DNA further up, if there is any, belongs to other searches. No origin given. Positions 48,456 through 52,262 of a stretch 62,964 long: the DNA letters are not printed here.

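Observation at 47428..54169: Complete Wadjet (JetABCD / MksFEBG-like) anti-plasmid SMC system on an AT-richer island between two glycan cassettes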

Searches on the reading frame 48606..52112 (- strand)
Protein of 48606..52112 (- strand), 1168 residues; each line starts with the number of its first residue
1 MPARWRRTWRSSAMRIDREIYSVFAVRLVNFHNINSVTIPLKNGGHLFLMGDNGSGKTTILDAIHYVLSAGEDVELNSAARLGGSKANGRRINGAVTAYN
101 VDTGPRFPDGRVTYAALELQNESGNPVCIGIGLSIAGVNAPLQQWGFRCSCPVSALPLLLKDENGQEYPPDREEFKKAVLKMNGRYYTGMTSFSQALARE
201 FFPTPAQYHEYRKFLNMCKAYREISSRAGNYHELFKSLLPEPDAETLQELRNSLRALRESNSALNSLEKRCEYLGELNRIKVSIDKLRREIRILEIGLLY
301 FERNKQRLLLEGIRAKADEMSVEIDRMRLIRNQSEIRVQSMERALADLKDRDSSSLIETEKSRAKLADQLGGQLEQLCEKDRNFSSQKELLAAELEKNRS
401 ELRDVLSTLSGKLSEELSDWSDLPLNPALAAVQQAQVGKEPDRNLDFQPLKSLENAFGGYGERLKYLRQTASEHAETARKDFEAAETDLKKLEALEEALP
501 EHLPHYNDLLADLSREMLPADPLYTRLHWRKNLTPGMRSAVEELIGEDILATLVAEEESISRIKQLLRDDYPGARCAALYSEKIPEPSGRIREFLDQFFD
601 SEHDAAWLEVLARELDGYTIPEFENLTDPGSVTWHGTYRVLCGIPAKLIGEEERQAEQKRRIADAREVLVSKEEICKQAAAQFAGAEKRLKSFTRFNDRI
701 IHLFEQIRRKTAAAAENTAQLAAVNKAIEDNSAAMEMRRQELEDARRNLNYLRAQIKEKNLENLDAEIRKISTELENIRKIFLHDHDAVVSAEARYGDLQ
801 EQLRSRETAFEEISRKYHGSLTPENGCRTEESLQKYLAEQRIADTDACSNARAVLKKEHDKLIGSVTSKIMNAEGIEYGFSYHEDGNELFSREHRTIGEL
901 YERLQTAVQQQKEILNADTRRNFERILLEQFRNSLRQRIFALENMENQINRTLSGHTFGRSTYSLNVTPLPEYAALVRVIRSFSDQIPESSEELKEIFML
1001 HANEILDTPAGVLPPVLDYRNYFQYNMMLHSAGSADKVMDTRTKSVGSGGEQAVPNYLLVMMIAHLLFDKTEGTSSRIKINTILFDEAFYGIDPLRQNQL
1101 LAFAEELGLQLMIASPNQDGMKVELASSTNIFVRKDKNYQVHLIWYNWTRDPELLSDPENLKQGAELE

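Call 3: search_protein_families(library=padloc, proteins=[window:48606-52112:-])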
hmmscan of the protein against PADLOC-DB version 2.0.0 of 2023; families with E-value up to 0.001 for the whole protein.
window:48606-52112:- (1168 aa): 44 families (the best 25 are shown)
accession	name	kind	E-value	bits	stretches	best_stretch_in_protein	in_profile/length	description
PDLC00519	JetC1|JetC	-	9.9e-50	167.7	2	682-1139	624-1079/1097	DUF3584 domain; MukB-like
PDLC00504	JetC1|JetC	-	3.5e-41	139.3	1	25-1120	6-1089/1144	DUF3584 domain; MukB-like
PDLC00553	JetC2|JetC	-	3.9e-28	95.9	2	893-1148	1083-1345/1361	DUF3584 domain; MukB-like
PDLC00513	JetC1|JetC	-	1.2e-26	91.1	2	702-1122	651-1079/1140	DUF3584 domain; MukB-like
PDLC00551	JetC2|JetC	-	6.1e-22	75.4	2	1010-1115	1215-1316/1365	DUF3584 domain; MukB-like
PDLC00503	JetC1|JetC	-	4.3e-21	72.8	2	678-1119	638-1088/1146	DUF3584 domain; MukB-like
PDLC00508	JetC1|JetC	-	2.9e-20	70.1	2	26-500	7-450/1106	DUF3584 domain; MukB-like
PDLC00505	JetC1|JetC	-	4.7e-20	69.3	3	1018-1118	972-1076/1118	DUF3584 domain; MukB-like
PDLC00550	JetC2|JetC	-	5e-20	68.9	1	28-405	12-367/1355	DUF3584 domain; MukB-like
PDLC00506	JetC1|JetC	-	1.6e-16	57.6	2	656-1118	640-1090/1149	DUF3584 domain; MukB-like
PDLC00515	JetC1|JetC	-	5.5e-16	55.8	1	672-1118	693-1145/1212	DUF3584 domain; MukB-like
PDLC00507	JetC1|JetC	-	3.2e-13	47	1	691-1118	679-1140/1215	DUF3584 domain; MukB-like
PDLC04135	mad3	-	2.2e-11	42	1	26-75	5-53/374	mads_3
PDLC00518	JetC1|JetC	-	2.9e-09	33.3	1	36-91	32-86/1112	DUF3584 domain; MukB-like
PDLC00284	PtuA1|PtuA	-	5e-09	33.5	1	17-69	56-108/545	AAA ATPase domain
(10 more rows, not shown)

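Call 4: search_protein_families(library=pfam, proteins=[window:48606-52112:-])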
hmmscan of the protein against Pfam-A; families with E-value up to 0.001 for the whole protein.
window:48606-52112:- (1168 aa): 7 families
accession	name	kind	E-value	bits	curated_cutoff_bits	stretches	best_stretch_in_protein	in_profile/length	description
PF13555.12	AAA_29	-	1.9e-12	47.1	27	1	26-81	4-59/61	P-loop containing region of AAA domain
PF13558.12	SbcC_Walker_B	-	1.5e-11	44.8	27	1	1016-1104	3-88/90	SbcC/RAD50-like, Walker B motif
PF13476.12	AAA_23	-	1.1e-08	36.4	27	1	26-291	2-200/201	AAA domain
PF02463.25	SMC_N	-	8e-08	32.4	40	1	26-73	5-53/220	RecF/RecN/SMC N terminal domain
PF13175.12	AAA_15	-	2.6e-05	24.5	32.1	1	26-75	6-54/374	AAA ATPase domain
PF13304.12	AAA_21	-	4.6e-05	24.1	27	1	48-90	3-37/304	AAA domain, putative AbiEii toxin, Type IV TA system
PF00005.33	ABC_tran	-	0.00025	22.1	25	1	35-69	2-36/137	ABC transporter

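Call 6: search_protein_families(library=ncbifam, proteins=[window:48606-52112:-], max_evalue=0.01)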
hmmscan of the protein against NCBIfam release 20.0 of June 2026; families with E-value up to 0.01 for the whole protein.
window:48606-52112:- (1168 aa): 16 families
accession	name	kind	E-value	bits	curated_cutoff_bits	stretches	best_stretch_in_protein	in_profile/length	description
TIGR02680.1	TIGR02680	hypoth_equivalog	2e-17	62.3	462.85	1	892-1148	1082-1350/1356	TIGR02680 family protein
TIGR00611.2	recf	equivalog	3.6e-09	36.2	172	1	26-68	4-45/339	DNA replication/repair protein RecF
TIGR02168.1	SMC_prok_B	equivalog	6.5e-06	24.2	567.35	0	248-945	260-982/1181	chromosome segregation protein SMC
NF041760.1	PtuA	equivalog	1.6e-05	24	500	1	22-69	51-97/524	retron Ec78 anti-phage system effector ATPase PtuA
TIGR02169.1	SMC_prok_A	equivalog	3.1e-05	21.9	729.4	1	647-945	672-971/1165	chromosome segregation protein SMC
NF047739.1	antiphage_MADS3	equivalog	9.1e-05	21.8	420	1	26-67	5-44/427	methylation-associated defense system AAA family ATPase MAD3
NF045487.1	ASRP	equivalog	0.00013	20.7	300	1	671-818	129-273/593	archaea-specific SMC-related protein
NF010068.0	PRK13548.1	equivalog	0.00028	20.1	261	1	32-77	19-65/261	heme ABC transporter ATP-binding protein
NF000169.2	ABCF_Sal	exception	0.00044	19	725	1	34-66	17-49/542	Sal family ABC-F type ribosomal protection protein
TIGR03411.1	urea_trans_UrtD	equivalog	0.00089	19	304.1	1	26-65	10-49/242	urea ABC transporter ATP-binding protein UrtD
TIGR02673.1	FtsE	equivalog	0.0019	17.9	264.85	1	30-69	14-53/214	cell division ATP-binding protein FtsE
NF000355.4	ribo_prot_ABC_F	equivalog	0.0029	16.5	380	1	37-83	332-379/499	ribosomal protection-like ABC-F family protein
NF045780.1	TrlF_fam_ATP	equivalog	0.0029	16.4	350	0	244-500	439-700/944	TrlF family AAA-like ATPase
TIGR00955.1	3a01204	subfamily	0.0064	15.1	736.35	1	32-92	39-97/617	pigment precursor permease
NF007813.0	PRK10522.1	equivalog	0.0087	14.7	604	0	32-60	337-365/547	multidrug ABC transporter permease/ATP-binding protein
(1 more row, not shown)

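Call 24: search_solved_structures(query=window:48606-52112:-, max_evalue=0.001)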
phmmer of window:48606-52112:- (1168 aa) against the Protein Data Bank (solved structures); distinct sequences matched with E-value up to 0.001: 0.

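Call 52: search_solved_structures(query=A4, max_evalue=0.001)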
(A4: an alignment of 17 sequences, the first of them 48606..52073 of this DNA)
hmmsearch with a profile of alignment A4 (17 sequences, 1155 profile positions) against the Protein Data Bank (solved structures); distinct sequences matched with E-value up to 0.001: 9.
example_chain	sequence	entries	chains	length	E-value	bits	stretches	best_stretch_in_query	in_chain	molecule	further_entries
9qe0_A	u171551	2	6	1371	1.1e-30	109.5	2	672-1095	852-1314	JetC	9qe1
4lin_A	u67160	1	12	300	0.0001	23.6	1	703-852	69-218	Tail needle protein gp26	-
8qv2_Sc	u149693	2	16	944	0.00022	22.5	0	634-813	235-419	Spindle pole body component 110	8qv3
8qox_B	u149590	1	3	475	0.00023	22.4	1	735-822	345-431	Conserved membrane protein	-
8ee4_A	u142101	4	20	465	0.00044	21.5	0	9-55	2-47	PtuA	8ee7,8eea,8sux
5xg2_A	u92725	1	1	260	0.00062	21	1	621-783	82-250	Chromosome partition protein Smc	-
9yop_A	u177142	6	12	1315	0.00067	20.9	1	637-814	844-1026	Myosin-7,General control transcription factor GCN4,Enhanced Green fluorescent protein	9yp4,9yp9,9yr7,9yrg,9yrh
9n69_A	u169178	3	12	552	0.00067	20.9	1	4-56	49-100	AAA family ATPase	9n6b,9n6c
6yvu_A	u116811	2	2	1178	0.00096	20.4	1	633-830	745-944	Structural maintenance of chromosomes protein 2,Structural maintenance of chromosomes prot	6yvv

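Call 71: find_homologous_proteins(query=A4, max_evalue=0.00001)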
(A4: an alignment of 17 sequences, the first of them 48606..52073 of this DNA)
Query A4 (17 sequences) (1155 aa, profile of the alignment): 509 proteins with E <= 0.00001 among 8000 candidates; the best 120 are listed.
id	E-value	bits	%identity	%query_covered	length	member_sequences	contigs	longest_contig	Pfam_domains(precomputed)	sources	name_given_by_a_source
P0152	0.0e+0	1546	29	100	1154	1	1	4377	PF13558.13,PF13555.13,PF02463.26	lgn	-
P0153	0.0e+0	1526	31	99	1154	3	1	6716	PF13558.13,PF13555.13,PF02463.26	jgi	-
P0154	0.0e+0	1518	30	99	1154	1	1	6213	PF08580.16,PF13175.13,PF13558.13,PF13555.13,PF02463.26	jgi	jgi:energy-coupling factor transporter ATP-binding protein EcfA2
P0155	0.0e+0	1471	30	98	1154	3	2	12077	PF13476.13,PF13558.13,PF13555.13,PF02463.26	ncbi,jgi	jgi:DNA repair exonuclease SbcCD ATPase subunit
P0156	0.0e+0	1467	29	99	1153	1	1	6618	PF13175.13,PF13558.13,PF13555.13,PF02463.26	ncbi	-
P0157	0.0e+0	1460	30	98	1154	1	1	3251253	PF13175.13,PF13476.13,PF13558.13,PF13555.13,PF02463.26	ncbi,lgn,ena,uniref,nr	ncbi:ATP-binding protein [uncultured Desulfobulbus sp.]|uniref:ATP-binding protein n=1 Tax=unculture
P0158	0.0e+0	1455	31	98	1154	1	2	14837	PF13175.13,PF13476.13,PF13558.13,PF13555.13,PF02463.26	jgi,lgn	jgi:DNA repair exonuclease SbcCD ATPase subunit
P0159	0.0e+0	1452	32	98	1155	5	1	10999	PF13175.13,PF13476.13,PF13558.13,PF13555.13,PF02463.26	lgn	-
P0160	0.0e+0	1443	32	99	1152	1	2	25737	PF13476.13,PF13558.13,PF13555.13,PF02463.26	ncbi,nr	ncbi:MAG: AAA family ATPase [Victivallaceae bacterium]|nr:AAA family ATPase [Victivallaceae bacteriu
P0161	0.0e+0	1436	78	100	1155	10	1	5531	PF13175.13,PF13558.13,PF13555.13,PF02463.26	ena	-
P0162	0.0e+0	1431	30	98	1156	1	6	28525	PF13476.13,PF13558.13,PF13555.13,PF02463.26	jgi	jgi:DNA repair exonuclease SbcCD ATPase subunit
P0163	0.0e+0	1431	29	57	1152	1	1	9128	PF13558.13,PF13555.13,PF02463.26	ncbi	-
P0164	0.0e+0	1429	28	98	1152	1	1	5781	PF13175.13,PF13558.13,PF13555.13,PF02463.26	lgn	-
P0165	0.0e+0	1424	30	98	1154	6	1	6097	PF13558.13,PF13555.13,PF02463.26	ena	-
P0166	0.0e+0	1421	30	98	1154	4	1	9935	PF13558.13,PF13555.13,PF02463.26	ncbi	-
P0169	0.0e+0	1418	94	100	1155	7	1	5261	PF13175.13,PF13476.13,PF13558.13,PF13555.13,PF02463.26,PF13304.13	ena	-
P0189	0.0e+0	1383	33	99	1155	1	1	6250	PF13476.13,PF13558.13,PF13555.13,PF02463.26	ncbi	-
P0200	0.0e+0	1368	33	99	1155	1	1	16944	PF13175.13,PF13476.13,PF13558.13,PF13555.13,PF02463.26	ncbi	-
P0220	0.0e+0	1359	33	98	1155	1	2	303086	PF13175.13,PF13476.13,PF13558.13,PF13555.13,PF02463.26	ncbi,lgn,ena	-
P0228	0.0e+0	1354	33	99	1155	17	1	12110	PF13175.13,PF13476.13,PF13558.13,PF13555.13,PF02463.26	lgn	-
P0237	0.0e+0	1348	33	99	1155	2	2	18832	PF13175.13,PF13476.13,PF13558.13,PF13555.13,PF02463.26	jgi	jgi:energy-coupling factor transporter ATP-binding protein EcfA2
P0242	0.0e+0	1345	33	99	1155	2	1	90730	PF13476.13,PF13558.13,PF13555.13,PF02463.26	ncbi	-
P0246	0.0e+0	1343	30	99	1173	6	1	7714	PF13476.13,PF13558.13,PF13555.13,PF02463.26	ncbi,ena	-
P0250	0.0e+0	1342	33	99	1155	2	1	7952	PF13175.13,PF13476.13,PF13558.13,PF13555.13,PF02463.26,PF13304.13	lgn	-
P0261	0.0e+0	1338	30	99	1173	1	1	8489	PF13476.13,PF13558.13,PF13555.13,PF02463.26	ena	-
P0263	0.0e+0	1338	30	99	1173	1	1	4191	PF13476.13,PF13558.13,PF13555.13,PF02463.26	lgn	-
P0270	0.0e+0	1336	29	99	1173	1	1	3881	PF13558.13,PF13555.13,PF02463.26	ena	-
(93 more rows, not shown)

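Call 72: search_solved_structures(query=A4, max_evalue=10)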
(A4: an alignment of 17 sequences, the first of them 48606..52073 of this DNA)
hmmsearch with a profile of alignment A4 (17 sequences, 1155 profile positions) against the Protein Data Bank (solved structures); distinct sequences matched with E-value up to 10: 224 (the best 60 are shown).
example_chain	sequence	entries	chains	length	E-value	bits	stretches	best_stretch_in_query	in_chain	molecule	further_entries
9qe0_A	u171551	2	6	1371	1.1e-30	109.5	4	672-1095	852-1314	JetC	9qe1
4lin_A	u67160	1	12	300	0.0001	23.6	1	703-852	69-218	Tail needle protein gp26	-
8qv2_Sc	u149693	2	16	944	0.00022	22.5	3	634-813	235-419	Spindle pole body component 110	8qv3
8qox_B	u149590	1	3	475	0.00023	22.4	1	735-822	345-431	Conserved membrane protein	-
8ee4_A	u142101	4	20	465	0.00044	21.5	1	9-55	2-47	PtuA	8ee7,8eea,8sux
5xg2_A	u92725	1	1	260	0.00062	21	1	621-783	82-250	Chromosome partition protein Smc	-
9yop_A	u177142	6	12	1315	0.00067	20.9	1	637-814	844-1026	Myosin-7,General control transcription factor GCN4,Enhanced Green fluorescent protein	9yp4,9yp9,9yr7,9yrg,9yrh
9n69_A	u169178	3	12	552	0.00067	20.9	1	4-56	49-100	AAA family ATPase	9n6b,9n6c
6yvu_A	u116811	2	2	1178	0.00096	20.4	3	633-830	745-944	Structural maintenance of chromosomes protein 2,Structural maintenance of chromosomes prot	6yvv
6yvd_C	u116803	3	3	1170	0.001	20.3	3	633-830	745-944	Structural maintenance of chromosomes protein 2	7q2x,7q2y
7qen_A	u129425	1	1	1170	0.001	20.3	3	633-830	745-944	Structural maintenance of chromosomes protein 2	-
8afe_A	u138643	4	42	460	0.001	20.3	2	620-808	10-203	Crescentin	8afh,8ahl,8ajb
6gap_A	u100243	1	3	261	0.0012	20.1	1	687-826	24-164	Outer capsid protein sigma-1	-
8j07_i4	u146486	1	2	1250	0.0012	20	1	656-821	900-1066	Cilia- and flagella-associated protein 57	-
9y6s_4T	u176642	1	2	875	0.0012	20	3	618-813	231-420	Coiled-coil domain-containing protein 40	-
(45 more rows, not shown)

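Call 73: search_dna_similar(query=window:48606-52073:-, collection=plasmids, mode=protein, max_evalue=0.001, max_rows=40, rows=spread)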
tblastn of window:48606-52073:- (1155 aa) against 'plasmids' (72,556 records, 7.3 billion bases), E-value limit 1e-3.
Records with a match: 13; places in all: 13; records where one place covers at least 80% of the query: 0.
Best place of each record, by identity: <60% 13.
By first word of the organism name: Vibrio 2; Rossellomorea 1; Alicyclobacillus 1; Methylobacterium 1; Rhizobium 1; Cohnella 1; Azospirillum 1; Microvirga 1; Salipiger 1; Erythrobacter 1; and 2 more.
By predicted mobility (MOB-suite, as given by PLSDB): non-mobilizable 9; conjugative 3; mobilizable 1.
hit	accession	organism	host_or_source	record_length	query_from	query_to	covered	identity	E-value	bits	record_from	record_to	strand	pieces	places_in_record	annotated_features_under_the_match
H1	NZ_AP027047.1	Vibrio nigripulchritudo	Penaeus vannamei,cell ...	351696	908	1148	21%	26.3%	6e-7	62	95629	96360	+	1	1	SbcC/MukB-like Walker B domain-containing protein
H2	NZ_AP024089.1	Vibrio nigripulchritudo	-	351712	908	1148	21%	26.3%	6e-7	62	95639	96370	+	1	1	SbcC/MukB-like Walker B domain-containing protein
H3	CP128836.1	Rossellomorea sp. AcN35-11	-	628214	865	1123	22%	23.4%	4e-8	66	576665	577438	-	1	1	SbcC/MukB-like Walker B domain-containing protein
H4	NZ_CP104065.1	Alicyclobacillus dauci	cell culture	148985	891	1135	21%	23.3%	1e-5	57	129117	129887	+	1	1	TIGR02680 family protein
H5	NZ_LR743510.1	Methylobacterium bullatum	-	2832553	865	1103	21%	23.6%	1e-6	61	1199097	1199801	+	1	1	none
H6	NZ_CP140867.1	Rhizobium leguminosarum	Trifolium pratense,whole organism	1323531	908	1123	19%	25.4%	1e-7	64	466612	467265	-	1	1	record has no annotation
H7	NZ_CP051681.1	Cohnella herbarum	cell culture,Fermented liquor based on ...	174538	934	1130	17%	26.7%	1e-8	68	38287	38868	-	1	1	SbcC/MukB-like Walker B domain-containing protein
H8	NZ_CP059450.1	Azospirillum brasilense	Prokaryotes,soil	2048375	916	1111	17%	26.7%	9e-7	61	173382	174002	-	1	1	none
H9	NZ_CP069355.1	Microvirga sp. VF16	Vachellia farnesiana,Cell culture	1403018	917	1103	16%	27.1%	4e-13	82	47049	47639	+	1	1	none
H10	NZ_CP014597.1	Salipiger sp. CCB-MM3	mangrove soil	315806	907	1105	17%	23.0%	7e-4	52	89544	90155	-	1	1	SbcC/MukB-like Walker B domain-containing protein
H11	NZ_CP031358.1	Erythrobacter aureus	marine sediment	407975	929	1103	15%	23.4%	8e-7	61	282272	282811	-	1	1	SbcC/MukB-like Walker B domain-containing protein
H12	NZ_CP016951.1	Cupriavidus taiwanensis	Mimosa,single cell,nodules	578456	1000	1119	10%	33.1%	9e-4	51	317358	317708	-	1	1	SbcC/MukB-like Walker B domain-containing protein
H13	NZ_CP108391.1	Streptomyces sp. NBC_01320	-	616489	999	1100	9%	30.5%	1e-3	51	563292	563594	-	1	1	TIGR02680 family protein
